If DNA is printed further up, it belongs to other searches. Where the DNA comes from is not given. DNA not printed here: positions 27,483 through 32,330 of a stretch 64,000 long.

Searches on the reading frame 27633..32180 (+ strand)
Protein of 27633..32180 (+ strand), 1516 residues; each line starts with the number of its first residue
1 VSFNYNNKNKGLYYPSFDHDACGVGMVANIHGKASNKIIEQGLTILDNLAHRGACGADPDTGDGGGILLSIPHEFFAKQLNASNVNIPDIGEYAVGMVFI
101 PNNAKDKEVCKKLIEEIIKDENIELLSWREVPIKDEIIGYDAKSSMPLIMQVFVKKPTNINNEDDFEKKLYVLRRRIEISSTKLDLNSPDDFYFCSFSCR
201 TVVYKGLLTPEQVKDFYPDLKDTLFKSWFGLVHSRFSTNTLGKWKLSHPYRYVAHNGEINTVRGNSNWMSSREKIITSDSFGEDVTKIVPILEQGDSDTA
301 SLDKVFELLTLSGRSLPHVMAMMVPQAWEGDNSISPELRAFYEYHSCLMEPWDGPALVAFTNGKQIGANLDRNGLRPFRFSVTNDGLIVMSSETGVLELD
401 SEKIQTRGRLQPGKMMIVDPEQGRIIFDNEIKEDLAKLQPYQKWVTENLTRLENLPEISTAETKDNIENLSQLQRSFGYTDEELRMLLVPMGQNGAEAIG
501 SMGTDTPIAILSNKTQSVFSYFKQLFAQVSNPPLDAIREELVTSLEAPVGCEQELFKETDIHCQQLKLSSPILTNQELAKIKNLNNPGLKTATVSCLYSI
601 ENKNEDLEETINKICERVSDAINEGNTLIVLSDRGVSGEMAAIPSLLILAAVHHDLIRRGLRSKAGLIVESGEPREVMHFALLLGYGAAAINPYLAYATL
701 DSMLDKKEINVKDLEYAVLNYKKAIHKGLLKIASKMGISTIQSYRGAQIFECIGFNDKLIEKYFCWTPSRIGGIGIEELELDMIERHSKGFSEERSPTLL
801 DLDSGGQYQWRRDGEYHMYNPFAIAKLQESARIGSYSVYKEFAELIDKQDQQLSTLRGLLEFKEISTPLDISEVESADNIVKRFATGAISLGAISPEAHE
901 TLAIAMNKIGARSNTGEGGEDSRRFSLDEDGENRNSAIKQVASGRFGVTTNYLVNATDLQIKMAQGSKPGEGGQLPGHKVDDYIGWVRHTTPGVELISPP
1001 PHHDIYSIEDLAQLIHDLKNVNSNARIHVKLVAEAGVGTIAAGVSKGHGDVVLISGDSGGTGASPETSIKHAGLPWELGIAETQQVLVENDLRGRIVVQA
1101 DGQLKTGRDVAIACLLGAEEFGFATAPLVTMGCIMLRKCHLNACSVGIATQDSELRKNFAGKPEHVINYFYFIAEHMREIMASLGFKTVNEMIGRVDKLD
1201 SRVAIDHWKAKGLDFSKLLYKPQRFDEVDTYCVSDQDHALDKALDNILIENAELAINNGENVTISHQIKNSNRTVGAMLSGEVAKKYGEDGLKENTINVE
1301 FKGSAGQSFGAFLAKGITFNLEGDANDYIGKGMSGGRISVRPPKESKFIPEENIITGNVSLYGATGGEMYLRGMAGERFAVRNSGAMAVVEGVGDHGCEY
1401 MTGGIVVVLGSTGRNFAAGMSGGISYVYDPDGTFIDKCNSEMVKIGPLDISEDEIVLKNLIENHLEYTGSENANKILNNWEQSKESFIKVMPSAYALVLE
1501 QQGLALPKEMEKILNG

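Call 47: search_protein_families(library=pfam, proteins=[window:27633-32180:+], max_evalue=0.00001)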
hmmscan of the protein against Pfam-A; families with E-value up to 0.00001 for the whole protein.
window:27633-32180:+ (1516 aa): 4 families
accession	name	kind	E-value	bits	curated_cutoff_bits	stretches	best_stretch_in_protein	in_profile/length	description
PF00310.26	GATase_2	-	3.1e-180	599.8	19.9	1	22-444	1-420/420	Glutamine amidotransferases class-II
PF01645.23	Glu_synthase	-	3.7e-144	480.9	20.4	1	817-1186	1-368/369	Conserved region in glutamate synthase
PF04898.20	Glu_syn_central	-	2.2e-112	375.4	22.8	1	473-755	2-276/277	Glutamate synthase central domain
PF01493.24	GXGXG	-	3.2e-86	288.1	32.5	1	1267-1452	2-187/190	GXGXG motif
